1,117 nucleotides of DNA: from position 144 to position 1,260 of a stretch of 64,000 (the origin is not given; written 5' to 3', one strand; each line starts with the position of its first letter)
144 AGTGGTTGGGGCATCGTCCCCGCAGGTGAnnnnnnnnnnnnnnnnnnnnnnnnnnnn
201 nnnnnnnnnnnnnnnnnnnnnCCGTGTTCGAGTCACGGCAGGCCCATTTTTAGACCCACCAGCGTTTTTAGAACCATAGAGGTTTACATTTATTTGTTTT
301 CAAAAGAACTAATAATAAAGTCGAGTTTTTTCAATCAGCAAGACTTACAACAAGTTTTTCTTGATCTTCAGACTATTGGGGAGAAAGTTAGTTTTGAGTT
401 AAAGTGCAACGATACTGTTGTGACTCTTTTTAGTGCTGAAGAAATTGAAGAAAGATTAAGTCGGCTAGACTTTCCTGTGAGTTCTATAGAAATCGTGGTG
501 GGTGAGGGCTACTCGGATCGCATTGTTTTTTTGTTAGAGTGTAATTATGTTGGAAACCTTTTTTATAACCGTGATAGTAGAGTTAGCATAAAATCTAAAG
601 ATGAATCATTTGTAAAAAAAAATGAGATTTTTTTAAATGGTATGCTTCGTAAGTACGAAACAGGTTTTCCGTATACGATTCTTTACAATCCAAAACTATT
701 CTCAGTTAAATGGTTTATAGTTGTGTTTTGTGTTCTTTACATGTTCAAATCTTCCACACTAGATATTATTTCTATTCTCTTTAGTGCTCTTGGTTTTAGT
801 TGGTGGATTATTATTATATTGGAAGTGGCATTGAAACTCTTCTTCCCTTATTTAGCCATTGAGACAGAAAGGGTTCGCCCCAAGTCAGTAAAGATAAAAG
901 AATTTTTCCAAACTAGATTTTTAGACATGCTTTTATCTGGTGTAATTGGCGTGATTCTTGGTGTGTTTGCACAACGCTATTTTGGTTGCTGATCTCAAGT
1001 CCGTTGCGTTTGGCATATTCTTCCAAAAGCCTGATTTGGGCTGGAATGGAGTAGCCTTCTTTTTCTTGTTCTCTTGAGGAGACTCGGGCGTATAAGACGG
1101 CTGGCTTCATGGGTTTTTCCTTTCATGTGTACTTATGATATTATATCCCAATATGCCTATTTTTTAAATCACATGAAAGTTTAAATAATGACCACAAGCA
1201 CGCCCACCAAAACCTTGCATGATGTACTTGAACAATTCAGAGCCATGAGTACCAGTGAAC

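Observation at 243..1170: Conserved-flank / variable-ORF cassette present twice, displacing the island recombinase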

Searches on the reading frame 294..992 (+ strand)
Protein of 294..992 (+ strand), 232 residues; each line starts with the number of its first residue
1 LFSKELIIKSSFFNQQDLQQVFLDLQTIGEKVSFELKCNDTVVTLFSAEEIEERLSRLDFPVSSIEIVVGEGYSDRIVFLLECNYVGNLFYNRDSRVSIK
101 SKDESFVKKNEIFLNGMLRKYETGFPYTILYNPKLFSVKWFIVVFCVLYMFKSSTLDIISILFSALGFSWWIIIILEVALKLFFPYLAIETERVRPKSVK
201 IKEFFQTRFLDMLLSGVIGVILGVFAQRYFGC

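Call 11: search_protein_families(library=pfam, proteins=[window:294-992:+], max_evalue=0.1)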
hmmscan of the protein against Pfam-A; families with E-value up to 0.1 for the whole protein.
window:294-992:+ (232 aa): 0 families

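Call 12: search_protein_families(library=padloc, proteins=[window:294-992:+], max_evalue=0.1)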
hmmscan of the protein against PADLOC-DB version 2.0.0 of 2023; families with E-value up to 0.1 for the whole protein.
window:294-992:+ (232 aa): 0 families

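Call 13: find_encoding_contigs(protein=window:294-992:+, flank=10000, max_places=10)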
Protein window:294-992:+ (232 aa): no gene with exactly this product is on record in the collection.

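Call 15: find_homologous_proteins(query=window:294-992:+, max_evalue=0.01)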
Query window:294-992:+ (232 aa): 6 proteins with E <= 0.01 among 222 candidates.
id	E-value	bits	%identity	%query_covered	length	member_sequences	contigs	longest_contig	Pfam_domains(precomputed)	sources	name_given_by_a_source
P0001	5.8e-145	499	100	100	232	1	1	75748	-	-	-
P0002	1.3e-92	327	72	99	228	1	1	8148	-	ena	-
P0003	5.9e-69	250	55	100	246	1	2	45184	-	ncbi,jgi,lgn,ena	jgi:hypothetical protein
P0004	7.2e-65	237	52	99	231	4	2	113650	-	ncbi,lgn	-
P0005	2.8e-62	228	52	99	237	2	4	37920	-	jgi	jgi:hypothetical protein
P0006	1.3e-61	226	53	99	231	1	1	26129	-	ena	-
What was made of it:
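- The window comes from a metagenome-type contig (75.7 kb; call 15), and repeats can mislead assemblers.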

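Call 17: find_encoding_contigs(protein=P0004, flank=10000, max_places=4)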
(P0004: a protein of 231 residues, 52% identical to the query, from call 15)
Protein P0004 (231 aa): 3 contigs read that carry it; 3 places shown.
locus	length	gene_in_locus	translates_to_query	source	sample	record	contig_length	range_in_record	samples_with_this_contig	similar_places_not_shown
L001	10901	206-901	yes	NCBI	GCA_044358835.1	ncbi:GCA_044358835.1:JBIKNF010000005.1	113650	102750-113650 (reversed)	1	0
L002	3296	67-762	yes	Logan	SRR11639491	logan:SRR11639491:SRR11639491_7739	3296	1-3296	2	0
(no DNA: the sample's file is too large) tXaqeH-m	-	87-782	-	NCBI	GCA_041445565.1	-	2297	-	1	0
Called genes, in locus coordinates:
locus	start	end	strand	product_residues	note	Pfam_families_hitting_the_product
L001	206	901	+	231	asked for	-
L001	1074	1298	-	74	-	-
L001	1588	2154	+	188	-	PF01025:GrpE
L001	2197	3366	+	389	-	PF00226:DnaJ, PF01556:DnaJ_C, PF27659:CHP02642 (faint), PF00684:DnaJ_CXXCXGXG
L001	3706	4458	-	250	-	PF01551:Peptidase_M23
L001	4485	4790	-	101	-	-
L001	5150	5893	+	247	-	-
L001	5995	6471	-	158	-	-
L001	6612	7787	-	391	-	PF00266:Aminotran_5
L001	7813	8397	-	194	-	PF00583:Acetyltransf_1, PF13673:Acetyltransf_10 (faint), PF13508:Acetyltransf_7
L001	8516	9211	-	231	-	-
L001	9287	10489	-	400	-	PF01264:Chorismate_synt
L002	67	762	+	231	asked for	-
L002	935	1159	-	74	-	-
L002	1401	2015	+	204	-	PF01025:GrpE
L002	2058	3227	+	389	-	PF00226:DnaJ, PF01556:DnaJ_C, PF27659:CHP02642 (faint), PF00684:DnaJ_CXXCXGXG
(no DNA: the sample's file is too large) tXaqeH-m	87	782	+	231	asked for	-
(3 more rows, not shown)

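Call 18: find_encoding_contigs(protein=P0003, flank=10000, max_places=4)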
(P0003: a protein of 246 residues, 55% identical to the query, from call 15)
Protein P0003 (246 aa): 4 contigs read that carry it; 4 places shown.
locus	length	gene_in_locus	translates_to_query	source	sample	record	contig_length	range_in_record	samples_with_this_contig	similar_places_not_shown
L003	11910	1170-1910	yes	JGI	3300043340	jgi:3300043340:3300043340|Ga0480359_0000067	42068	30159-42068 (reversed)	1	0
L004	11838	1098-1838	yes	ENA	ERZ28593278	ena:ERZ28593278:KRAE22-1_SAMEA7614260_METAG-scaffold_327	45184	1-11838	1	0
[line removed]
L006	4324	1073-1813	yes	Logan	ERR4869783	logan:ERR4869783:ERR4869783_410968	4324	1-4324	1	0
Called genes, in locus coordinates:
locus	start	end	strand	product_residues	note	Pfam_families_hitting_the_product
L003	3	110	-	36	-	?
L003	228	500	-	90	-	-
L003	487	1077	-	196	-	-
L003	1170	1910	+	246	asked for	-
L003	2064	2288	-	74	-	-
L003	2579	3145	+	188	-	PF01025:GrpE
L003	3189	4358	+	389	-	PF00226:DnaJ, PF01556:DnaJ_C, PF27659:CHP02642 (faint), PF00684:DnaJ_CXXCXGXG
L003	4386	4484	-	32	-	-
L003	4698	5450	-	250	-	PF01551:Peptidase_M23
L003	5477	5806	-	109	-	-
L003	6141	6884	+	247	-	-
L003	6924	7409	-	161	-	-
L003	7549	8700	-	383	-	PF00266:Aminotran_5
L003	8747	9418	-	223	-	PF00583:Acetyltransf_1, PF13508:Acetyltransf_7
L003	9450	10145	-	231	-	-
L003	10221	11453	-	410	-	PF01264:Chorismate_synt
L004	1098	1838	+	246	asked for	-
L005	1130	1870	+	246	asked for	-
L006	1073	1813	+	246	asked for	-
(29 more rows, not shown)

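Call 46: find_encoding_contigs(protein=P0005, flank=10000, max_places=4)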
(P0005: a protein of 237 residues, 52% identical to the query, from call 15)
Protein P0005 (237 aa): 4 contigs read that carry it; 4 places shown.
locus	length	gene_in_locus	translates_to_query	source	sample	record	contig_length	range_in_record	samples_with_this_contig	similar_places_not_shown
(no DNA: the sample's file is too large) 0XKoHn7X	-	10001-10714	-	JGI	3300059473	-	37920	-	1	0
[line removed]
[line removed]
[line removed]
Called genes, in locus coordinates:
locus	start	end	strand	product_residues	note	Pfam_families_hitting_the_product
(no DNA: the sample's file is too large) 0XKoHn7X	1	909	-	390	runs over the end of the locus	PF00226:DnaJ, PF01556:DnaJ_C, PF27659:CHP02642 (faint), PF00684:DnaJ_CXXCXGXG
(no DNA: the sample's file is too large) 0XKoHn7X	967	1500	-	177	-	PF01025:GrpE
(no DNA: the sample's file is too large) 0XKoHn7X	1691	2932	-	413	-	PF02492:cobW, PF07683:CobW_C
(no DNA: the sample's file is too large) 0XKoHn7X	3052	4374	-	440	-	PF00206:Lyase_1, PF10397:ADSL_C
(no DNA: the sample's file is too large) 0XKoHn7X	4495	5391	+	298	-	-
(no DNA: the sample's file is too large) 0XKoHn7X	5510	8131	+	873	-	PF02861:Clp_N, PF23569:NBD_SMAX1, PF00004:AAA, PF17871:AAA_lid_9, PF00158:Sigma54_activat, PF07724:AAA_2, PF00004:AAA, PF07728:AAA_5, +12 more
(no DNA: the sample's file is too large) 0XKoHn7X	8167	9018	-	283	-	-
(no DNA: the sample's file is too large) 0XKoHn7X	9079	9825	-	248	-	PF10677:DUF2490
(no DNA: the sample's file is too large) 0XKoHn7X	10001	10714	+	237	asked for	-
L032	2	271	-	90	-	?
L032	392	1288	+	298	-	-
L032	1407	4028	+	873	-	PF02861:Clp_N, PF23569:NBD_SMAX1, PF00004:AAA, PF17871:AAA_lid_9, PF00158:Sigma54_activat, PF07724:AAA_2, PF00004:AAA, PF07728:AAA_5, +12 more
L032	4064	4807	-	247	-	-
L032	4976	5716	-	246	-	PF10677:DUF2490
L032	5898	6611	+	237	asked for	-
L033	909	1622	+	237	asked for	-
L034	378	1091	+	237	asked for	-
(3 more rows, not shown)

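Call 65: search_protein_families(library=phrogs, proteins=[window:294-992:+], max_evalue=0.01)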
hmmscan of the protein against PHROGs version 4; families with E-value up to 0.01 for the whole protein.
window:294-992:+ (232 aa): 0 families

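Call 71: predict_structure(alignment_id=A3)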
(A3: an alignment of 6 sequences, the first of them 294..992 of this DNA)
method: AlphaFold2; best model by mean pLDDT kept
length: 232 residues; sequences in the alignment: 6
mean_pLDDT: 57.0   pTM: 0.40
mean pLDDT of the five models: 57.0, 52.9, 49.5, 45.9, 45.0
residues with pLDDT >= 90: 0; 70-90: 16; 50-70: 163; < 50: 53
segments of 3 or more residues with pLDDT < 50: 86-94, 124-136, 180-206
pLDDT, mean of each block of 10 residues (from residue 1): 58 65 72 65 63 64 65 57 50 54 69 65 47 46 58 53 59 57 41 36 49 60 63 39
secondary structure, 60 per line:
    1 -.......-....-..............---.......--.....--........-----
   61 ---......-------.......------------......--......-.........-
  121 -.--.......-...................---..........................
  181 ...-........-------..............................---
elements in order: E2-8 H10-13 H15-28 E32-38 E41-45 H48-55 E64-69 E77-83 E96-101 H104-109 H111-119 H125-131 H133-151 H155-183 H185-192 H200-229
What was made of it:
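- Tried and rejected: Structure models: the X1 AlphaFold model was too poor to search (pLDDT 57; call 71).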

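Call 84: find_encoding_contigs(protein=P0002, flank=10000, max_places=3)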
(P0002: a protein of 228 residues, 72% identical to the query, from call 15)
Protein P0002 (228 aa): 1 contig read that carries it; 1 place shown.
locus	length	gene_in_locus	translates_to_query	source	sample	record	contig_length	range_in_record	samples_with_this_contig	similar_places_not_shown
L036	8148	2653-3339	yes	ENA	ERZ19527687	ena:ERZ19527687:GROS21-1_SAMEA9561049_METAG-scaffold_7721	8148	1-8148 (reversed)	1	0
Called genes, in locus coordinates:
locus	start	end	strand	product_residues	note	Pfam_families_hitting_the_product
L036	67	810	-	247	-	-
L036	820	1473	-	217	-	-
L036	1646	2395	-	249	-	PF10677:DUF2490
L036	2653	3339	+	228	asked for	-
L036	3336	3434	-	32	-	-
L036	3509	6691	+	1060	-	PF09565:RE_NgoFVII (faint), PF13091:PLDc_2, PF04851:ResIII (faint), PF00176:SNF2-rel_dom, PF00271:Helicase_C, PF22590:Cas3-like_C_2 (weak)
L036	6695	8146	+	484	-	?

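Call 94: find_related_loci(query=A3, collection=viral_contigs, flank=8000)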
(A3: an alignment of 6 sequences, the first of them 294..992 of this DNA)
Query A3 (232 aa) in viral_contigs; peptide patterns used: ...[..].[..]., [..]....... (x = any residue, [..] = any of these).
126 stretches matched a pattern, but none encodes a relative of the query by tblastn (E <= 1e-3).

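Call 96: search_dna_similar(query=window:294-992:+, collection=phages, mode=protein, max_evalue=0.001, max_rows=8)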
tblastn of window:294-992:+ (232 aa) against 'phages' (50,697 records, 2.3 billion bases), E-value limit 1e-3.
No match.

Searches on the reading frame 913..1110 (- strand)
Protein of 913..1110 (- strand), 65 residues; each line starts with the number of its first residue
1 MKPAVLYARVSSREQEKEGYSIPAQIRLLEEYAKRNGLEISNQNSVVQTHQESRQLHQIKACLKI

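Call 11: search_protein_families(library=pfam, proteins=[window:913-1110:-], max_evalue=0.1)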
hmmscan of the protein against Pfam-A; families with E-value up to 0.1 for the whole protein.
window:913-1110:- (65 aa): 2 families
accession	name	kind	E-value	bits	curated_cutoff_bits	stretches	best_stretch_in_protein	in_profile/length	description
PF00239.26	Resolvase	-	1.2e-05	25.9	23.3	1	4-41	1-35/145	Resolvase, N terminal domain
PF01843.25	DIL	-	0.052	14.1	24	1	16-63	27-72/105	DIL domain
